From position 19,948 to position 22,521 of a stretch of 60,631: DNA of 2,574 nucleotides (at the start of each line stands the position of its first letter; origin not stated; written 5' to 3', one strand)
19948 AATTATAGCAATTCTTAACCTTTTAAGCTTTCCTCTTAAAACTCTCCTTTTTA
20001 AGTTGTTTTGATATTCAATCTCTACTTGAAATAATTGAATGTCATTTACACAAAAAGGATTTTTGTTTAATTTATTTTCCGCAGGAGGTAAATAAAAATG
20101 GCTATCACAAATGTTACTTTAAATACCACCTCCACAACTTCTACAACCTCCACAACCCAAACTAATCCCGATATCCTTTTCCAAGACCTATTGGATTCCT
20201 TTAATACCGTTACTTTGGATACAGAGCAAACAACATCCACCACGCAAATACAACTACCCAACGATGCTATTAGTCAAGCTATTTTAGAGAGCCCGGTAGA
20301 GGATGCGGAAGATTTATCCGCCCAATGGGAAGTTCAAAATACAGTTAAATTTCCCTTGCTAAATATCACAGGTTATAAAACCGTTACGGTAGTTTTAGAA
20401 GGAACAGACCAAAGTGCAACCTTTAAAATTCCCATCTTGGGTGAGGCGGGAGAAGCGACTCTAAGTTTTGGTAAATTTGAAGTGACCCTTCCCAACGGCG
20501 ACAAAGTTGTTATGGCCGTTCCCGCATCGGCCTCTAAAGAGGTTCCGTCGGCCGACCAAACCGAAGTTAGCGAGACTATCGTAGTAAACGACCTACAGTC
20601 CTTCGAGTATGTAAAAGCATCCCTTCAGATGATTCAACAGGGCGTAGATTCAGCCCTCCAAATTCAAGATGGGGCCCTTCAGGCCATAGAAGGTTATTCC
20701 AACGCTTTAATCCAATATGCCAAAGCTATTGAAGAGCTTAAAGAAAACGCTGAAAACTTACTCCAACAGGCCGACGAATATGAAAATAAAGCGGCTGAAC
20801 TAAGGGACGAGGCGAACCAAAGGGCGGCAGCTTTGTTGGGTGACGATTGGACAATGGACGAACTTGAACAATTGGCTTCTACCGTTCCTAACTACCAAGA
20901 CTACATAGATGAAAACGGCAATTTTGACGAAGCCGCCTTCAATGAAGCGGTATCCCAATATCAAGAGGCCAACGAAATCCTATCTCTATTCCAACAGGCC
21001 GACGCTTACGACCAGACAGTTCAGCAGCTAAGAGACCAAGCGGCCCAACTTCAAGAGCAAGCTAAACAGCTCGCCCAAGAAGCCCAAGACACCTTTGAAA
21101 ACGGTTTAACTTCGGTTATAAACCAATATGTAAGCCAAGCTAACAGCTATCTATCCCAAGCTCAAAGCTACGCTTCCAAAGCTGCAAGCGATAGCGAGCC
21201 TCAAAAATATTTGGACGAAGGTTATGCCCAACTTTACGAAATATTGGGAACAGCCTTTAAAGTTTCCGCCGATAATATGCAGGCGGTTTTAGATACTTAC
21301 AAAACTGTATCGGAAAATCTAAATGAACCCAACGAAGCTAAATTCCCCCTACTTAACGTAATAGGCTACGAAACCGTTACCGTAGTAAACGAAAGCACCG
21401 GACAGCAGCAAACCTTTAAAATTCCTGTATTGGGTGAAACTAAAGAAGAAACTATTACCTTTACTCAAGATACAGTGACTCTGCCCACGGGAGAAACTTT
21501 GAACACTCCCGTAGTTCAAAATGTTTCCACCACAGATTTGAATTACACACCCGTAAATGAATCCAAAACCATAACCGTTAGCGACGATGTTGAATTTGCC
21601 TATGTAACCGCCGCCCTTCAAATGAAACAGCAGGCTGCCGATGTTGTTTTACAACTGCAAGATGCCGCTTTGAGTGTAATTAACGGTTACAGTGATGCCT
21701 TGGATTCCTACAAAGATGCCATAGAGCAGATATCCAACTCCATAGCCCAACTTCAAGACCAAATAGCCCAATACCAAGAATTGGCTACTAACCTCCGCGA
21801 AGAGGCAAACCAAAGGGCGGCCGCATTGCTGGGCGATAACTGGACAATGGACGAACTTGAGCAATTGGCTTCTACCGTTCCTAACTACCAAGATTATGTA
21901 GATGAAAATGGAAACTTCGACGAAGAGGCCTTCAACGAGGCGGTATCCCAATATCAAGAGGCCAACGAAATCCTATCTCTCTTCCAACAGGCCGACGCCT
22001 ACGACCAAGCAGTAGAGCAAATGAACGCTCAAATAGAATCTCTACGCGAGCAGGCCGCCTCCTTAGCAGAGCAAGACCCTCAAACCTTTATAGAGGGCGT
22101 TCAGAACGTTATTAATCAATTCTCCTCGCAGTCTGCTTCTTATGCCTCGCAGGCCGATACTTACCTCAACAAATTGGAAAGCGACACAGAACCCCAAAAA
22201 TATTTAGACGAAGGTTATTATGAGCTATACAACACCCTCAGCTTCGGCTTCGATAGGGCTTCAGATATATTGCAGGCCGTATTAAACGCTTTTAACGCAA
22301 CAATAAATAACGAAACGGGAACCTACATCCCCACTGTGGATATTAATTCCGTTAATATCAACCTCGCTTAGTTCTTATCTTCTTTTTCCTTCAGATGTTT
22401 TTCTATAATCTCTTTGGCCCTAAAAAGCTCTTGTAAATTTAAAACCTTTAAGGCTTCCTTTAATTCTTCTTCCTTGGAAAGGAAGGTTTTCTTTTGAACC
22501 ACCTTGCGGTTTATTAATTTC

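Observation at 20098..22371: Orphan 757-aa Cys/His-free, Gln/Ala/Asp/Thr-rich protein made of two tandem 331-aa repeats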

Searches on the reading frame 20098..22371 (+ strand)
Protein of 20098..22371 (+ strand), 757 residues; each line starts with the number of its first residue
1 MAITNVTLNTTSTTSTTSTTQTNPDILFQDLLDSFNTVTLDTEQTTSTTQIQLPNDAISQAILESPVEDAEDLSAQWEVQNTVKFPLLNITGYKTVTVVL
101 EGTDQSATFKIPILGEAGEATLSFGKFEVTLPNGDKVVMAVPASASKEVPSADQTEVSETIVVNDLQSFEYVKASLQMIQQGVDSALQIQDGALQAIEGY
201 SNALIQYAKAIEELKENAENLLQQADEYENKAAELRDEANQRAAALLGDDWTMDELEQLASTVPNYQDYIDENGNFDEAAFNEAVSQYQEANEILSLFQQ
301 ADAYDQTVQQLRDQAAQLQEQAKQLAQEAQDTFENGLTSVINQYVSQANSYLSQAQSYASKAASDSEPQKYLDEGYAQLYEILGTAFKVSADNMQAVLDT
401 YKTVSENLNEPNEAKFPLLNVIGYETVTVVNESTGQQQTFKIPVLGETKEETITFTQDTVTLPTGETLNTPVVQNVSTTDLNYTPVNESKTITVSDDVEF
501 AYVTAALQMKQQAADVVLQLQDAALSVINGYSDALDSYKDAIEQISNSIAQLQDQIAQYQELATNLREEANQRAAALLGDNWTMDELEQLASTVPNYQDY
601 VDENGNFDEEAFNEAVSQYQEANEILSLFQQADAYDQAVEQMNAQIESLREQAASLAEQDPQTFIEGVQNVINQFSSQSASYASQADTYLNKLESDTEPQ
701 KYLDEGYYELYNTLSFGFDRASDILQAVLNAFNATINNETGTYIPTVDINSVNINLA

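Call 4: search_protein_families(library=pfam, proteins=[window:20098-22371:+], max_evalue=1)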
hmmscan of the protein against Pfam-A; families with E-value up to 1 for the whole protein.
window:20098-22371:+ (757 aa): 21 families
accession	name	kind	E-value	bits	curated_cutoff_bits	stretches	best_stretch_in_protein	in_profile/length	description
PF17383.7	kleA_kleC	-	8.2e-05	23.3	25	2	220-260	28-71/76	Uncharacterized KorC regulated protein A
PF06156.18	YabA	-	0.0002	22.4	30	0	307-388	9-82/103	Initiation control protein YabA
PF24555.1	CC4_CEP85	-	0.00029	21.6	27.3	1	534-586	17-69/85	Centrosomal protein of 85 kDa-like, CC4 coiled-coil domain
PF08590.15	DUF1771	-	0.00079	20.1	28.7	1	309-364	2-57/64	Domain of unknown function (DUF1771)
PF11727.13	ISG65-75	-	0.00083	19.1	25.1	2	253-347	70-164/281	Invariant surface glycoprotein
PF18504.6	Csm1_N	-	0.001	19.8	26.3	2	296-335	31-70/70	Csm1 N-terminal domain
PF06703.16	SPC25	-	0.0058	16.8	24.3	0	593-618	131-156/159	Microsomal signal peptidase 25 kDa subunit (SPC25)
PF00957.27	Synaptobrevin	-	0.025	14.8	26.4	1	204-239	26-61/89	Synaptobrevin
PF08946.15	Osmo_CC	-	0.028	15.1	24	1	617-662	1-44/46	Osmosensory transporter coiled coil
PF03357.26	Snf7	-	0.03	14.4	27.3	1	537-577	5-45/171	Snf7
PF05478.16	Prominin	-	0.03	12.9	34.3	1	523-689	233-412/799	Prominin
PF02996.22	Prefoldin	-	0.036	14.5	23.2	1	532-574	76-118/120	Prefoldin subunit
PF06103.16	DUF948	-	0.054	14.1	37.2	1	299-356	26-78/89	Bacterial protein of unknown function (DUF948)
PF05377.16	FlaC_arch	-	0.14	13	27.8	0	532-557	13-38/55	Flagella accessory protein C (FlaC)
PF20636.2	SMN_G2-BD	-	0.17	11.9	22.2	0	633-646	15-28/29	Survival Motor Neuron, Gemin2-binding domain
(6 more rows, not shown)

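Call 5: search_solved_structures(query=window:20098-22368:+, max_evalue=10, show_alignments=2)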
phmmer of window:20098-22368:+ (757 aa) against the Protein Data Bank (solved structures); distinct sequences matched with E-value up to 10: 1.
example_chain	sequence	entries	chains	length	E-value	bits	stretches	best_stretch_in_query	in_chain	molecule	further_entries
4hb1_A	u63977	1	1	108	6.2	8.5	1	317-367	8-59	DHP1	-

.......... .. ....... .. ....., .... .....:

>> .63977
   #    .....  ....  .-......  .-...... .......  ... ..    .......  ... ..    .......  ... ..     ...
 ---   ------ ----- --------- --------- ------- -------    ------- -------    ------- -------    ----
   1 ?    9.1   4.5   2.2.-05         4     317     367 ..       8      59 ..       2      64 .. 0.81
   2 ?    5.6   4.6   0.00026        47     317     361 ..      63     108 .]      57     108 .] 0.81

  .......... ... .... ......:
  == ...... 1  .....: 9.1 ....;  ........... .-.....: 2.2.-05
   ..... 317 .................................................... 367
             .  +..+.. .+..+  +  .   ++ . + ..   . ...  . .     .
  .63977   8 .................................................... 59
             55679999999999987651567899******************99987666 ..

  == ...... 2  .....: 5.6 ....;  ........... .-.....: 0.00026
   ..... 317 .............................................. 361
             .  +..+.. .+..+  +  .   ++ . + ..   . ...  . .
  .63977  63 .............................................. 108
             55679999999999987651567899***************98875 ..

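Call 6: find_homologous_proteins(query=window:20098-22368:+, max_evalue=0.001)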
Query window:20098-22368:+ (757 aa): 2 proteins with E <= 0.001 among 8000 candidates.
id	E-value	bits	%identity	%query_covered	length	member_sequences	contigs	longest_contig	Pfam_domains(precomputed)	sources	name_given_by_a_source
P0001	0.0e+0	1584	100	100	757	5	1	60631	-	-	-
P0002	0.0e+0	1342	86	97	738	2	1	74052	-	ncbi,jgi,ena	-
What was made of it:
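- Tried and rejected: With the single protein it found only the 86% ortholog (call 6).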

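Call 7: search_protein_families(library=ncbifam, proteins=[window:20098-22368:+], max_evalue=1)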
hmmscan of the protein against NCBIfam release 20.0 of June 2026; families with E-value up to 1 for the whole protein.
window:20098-22368:+ (757 aa): 13 families
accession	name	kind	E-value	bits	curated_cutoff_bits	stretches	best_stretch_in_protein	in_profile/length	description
NF045487.1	ASRP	equivalog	6.3e-08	31.7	300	2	492-694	80-273/593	archaea-specific SMC-related protein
TIGR02168.1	SMC_prok_B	equivalog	1.8e-06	26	567.35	2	509-703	697-894/1181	chromosome segregation protein SMC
TIGR04527.1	mycoplas_twoTM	subfamily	3.2e-06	27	125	2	505-647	30-164/248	MG_279/MG_280 family protein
NF041035.1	Rad50_Halo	equivalog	4.8e-05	21.9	1000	2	171-340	217-389/883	DNA double-strand break repair ATPase Rad50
NF003034.1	PRK03918.1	equivalog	8.6e-05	20.7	700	2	541-660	586-710/878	DNA double-strand break repair ATPase Rad50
NF002572.0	PRK02224.1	equivalog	0.00013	20.4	1087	2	173-348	229-464/888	DNA double-strand break repair ATPase Rad50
NF041282.1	TnpC_regulator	equivalog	0.0014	18.6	100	1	502-568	32-99/105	Tn3 family transposase post-transcriptional regulator TnpC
NF047515.1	SpiroCoCo_C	equivalog_domain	0.0068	15.6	125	1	167-335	114-257/313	SpiroCoCo family coiled-coil protein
TIGR00293.1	TIGR00293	equivalog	0.011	15.8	53.9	1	527-574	80-127/129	prefoldin subunit alpha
TIGR04523.1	Mplasa_alph_rch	subfamily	0.043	11.7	270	1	534-696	111-272/745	helix-rich protein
NF004362.0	PRK05738.2-2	equivalog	0.056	13.8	101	0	301-349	2-50/93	50S ribosomal protein L23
NF009644.1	PRK13169.1-5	equivalog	0.53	10.9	130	0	628-711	6-83/116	DNA replication initiation control protein YabA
NF010725.0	PRK14127.1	equivalog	0.65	10.4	91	0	297-333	37-73/111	cell division regulator GpsB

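Call 8: find_encoding_contigs(protein=P0002, flank=10000, max_places=4)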
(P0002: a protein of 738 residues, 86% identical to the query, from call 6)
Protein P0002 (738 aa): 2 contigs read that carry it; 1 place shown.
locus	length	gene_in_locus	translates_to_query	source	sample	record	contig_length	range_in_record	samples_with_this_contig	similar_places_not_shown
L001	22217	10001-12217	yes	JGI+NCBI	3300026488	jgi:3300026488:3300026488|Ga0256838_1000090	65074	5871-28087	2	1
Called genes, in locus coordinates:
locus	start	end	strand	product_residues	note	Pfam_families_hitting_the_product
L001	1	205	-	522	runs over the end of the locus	PF02538:Hydantoinase_B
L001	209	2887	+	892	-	PF07244:POTRA (faint), PF01103:Omp85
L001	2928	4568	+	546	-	PF01807:Zn_ribbon_DnaG, PF08275:DNAG_N, PF01751:Toprim, PF13155:Toprim_2, PF13362:Toprim_3 (weak), PF13662:Toprim_4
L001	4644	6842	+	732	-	-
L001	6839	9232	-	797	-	PF02518:HATPase_c, PF00204:DNA_gyraseB, PF01751:Toprim, PF21249:GyrB_hook (weak), PF00986:DNA_gyraseB_C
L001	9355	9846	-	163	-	-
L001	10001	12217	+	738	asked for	-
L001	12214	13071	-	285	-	PF02348:CTP_transf_3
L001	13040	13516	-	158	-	PF01252:Peptidase_A8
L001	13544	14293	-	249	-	PF20772:TACO1_YebC_N, PF01709:Transcrip_reg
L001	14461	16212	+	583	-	PF00496:SBP_bac_5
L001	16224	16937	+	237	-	PF03673:UPF0128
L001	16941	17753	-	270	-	PF02153:PDH_N, PF20463:PDH_C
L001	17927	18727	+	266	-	PF10670:DUF4198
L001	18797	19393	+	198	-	PF01891:CbiM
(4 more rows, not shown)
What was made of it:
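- On Phage structural proteins: The chromosomal context is housekeeping (call 8).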

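Call 10: find_related_loci(query=window:20098-22368:+, collection=genome_contigs, flank=10000)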
Query window:20098-22368:+ (757 aa) in genome_contigs; peptide patterns used: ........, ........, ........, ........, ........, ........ (x = any residue, [..] = any of these).
43 stretches matched a pattern, but none encodes a relative of the query by tblastn (E <= 1e-3).
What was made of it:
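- Tried and rejected: The scan for the protein found nothing (call 10).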

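Call 56: predict_structure(alignment_id=A4)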
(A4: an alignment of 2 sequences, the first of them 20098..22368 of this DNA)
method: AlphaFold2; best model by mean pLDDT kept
length: 757 residues; sequences in the alignment: 2
mean_pLDDT: 72.5   pTM: 0.44
mean pLDDT of the five models: 72.5, 71.5, 64.5, 62.3, 59.5
residues with pLDDT >= 90: 88; 70-90: 445; 50-70: 119; < 50: 105
segments of 3 or more residues with pLDDT < 50: 1-76, 477-483, 738-757
pLDDT, mean of each block of 10 residues (from residue 1): 23 23 29 31 24 26 29 47 72 83 86 70 81 82 70 67 84 82 79 80 83 88 90 91 90 88 82 83 88 92 89 89 87 84 80 75 64 78 79 83 67 62 80 89 71 67 65 55 59 83 81 78 74 75 83 85 90 91 91 87 86 90 93 87 83 72 71 75 68 56 70 75 74 56 30 24
secondary structure, 60 per line:
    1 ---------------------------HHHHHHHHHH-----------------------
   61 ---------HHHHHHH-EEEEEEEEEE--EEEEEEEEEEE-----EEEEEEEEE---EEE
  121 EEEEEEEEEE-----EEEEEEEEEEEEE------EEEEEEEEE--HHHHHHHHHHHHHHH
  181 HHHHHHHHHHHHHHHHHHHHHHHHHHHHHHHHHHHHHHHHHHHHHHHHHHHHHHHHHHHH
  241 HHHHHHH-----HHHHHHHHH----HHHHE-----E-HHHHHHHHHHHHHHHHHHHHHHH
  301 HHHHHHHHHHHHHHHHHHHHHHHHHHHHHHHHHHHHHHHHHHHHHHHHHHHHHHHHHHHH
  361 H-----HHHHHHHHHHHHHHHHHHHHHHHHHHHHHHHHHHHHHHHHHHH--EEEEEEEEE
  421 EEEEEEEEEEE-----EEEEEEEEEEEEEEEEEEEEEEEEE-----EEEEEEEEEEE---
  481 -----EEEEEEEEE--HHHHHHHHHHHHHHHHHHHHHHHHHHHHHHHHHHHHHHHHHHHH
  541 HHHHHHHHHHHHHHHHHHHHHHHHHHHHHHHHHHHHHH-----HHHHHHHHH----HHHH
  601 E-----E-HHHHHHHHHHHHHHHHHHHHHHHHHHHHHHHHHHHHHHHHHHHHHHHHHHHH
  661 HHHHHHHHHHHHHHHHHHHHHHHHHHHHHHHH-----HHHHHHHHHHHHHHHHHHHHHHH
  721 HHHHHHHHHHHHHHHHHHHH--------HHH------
elements in order (helices of 4 or more, strands of 3 or more residues): H28-37 H70-76 E78-87 E90-100 E106-114 E118-130 E136-148 E155-163 H166-247 H253-261 H266-269 H278-361 H367-409 E412-431 E437-461 E467-477 E486-494 H497-578 H584-592 H597-600 H609-692 H698-740
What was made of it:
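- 20098..20346 (+): N-terminal 83 aa, predicted disordered and hypervariable; includes the 9-nt tandem repeat 20128-20157 that encodes (TST)3. AF2 pLDDT is below 50 for residues 1-76 (call 56).
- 22333..22368 (+): C-terminal tail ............, matching the family-wide terminal motif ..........; alternating hydrophobic residues suggest a beta strand. AF2 pLDDT is below 50 in the monomer (call 56).
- On New module family (beta-hairpin / long helical hairpin / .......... tail), defined in this session: The window protein has only an 83-aa N-terminal region, predicted disordered over residues 1-76 (call 56).
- The full-length model has the same topology twice, with disordered ends (call 56).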

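Call 66: list_cluster_members(proteins=[P0001, P0002, P0003, P0004, P0005, P0006, P0007, P0009, P0010, P0012])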
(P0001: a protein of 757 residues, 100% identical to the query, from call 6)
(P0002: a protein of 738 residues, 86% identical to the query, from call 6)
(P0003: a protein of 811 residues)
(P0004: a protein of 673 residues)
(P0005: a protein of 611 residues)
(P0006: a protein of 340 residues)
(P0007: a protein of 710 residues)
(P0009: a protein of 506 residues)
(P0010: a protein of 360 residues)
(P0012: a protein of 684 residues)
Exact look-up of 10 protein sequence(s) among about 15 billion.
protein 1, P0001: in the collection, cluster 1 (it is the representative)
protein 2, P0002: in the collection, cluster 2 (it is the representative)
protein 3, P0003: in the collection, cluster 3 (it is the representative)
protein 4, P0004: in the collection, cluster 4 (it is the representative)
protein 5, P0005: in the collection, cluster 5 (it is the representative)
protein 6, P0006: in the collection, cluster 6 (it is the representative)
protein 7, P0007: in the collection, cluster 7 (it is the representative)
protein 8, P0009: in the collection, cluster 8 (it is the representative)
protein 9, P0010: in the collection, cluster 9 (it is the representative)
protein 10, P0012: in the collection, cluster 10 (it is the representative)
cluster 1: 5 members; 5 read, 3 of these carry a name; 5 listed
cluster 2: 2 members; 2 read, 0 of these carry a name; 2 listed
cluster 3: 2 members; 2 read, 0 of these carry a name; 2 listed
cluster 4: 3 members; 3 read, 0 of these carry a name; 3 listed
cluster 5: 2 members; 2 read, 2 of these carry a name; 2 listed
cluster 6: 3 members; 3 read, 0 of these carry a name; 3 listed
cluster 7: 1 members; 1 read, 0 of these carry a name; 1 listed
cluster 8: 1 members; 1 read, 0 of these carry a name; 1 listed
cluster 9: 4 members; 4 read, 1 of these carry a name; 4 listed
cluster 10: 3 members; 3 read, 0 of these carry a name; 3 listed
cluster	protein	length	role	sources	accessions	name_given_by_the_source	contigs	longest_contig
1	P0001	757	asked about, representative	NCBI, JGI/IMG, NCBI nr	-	-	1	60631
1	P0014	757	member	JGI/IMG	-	uncharacterized coiled-coil DUF342 family protein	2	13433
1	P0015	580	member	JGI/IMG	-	uncharacterized coiled-coil DUF342 family protein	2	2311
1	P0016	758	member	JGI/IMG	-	uncharacterized coiled-coil DUF342 family protein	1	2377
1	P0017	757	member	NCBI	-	-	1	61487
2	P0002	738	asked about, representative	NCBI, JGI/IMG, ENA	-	-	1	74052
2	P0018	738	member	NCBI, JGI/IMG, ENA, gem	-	-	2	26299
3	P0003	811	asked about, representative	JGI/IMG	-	-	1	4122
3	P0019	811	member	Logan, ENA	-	-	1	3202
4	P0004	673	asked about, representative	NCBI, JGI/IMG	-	-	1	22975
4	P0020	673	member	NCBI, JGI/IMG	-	-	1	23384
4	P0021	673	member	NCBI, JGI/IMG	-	-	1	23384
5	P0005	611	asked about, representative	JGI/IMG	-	hypothetical protein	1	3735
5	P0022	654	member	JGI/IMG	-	hypothetical protein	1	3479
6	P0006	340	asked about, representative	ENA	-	-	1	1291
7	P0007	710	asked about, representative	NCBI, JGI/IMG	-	-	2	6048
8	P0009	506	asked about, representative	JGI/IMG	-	-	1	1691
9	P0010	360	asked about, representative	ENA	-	-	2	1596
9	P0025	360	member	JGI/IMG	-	tetratricopeptide (TPR) repeat protein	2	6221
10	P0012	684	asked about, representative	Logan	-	-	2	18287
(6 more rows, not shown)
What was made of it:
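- On DUF342/FapA or COG1340 coiled-coil proteins (the IMG label of cluster members): The label is an automated name (call 66).
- IMG labels cluster members 'uncharacterized coiled-coil DUF342 family protein' (call 66).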
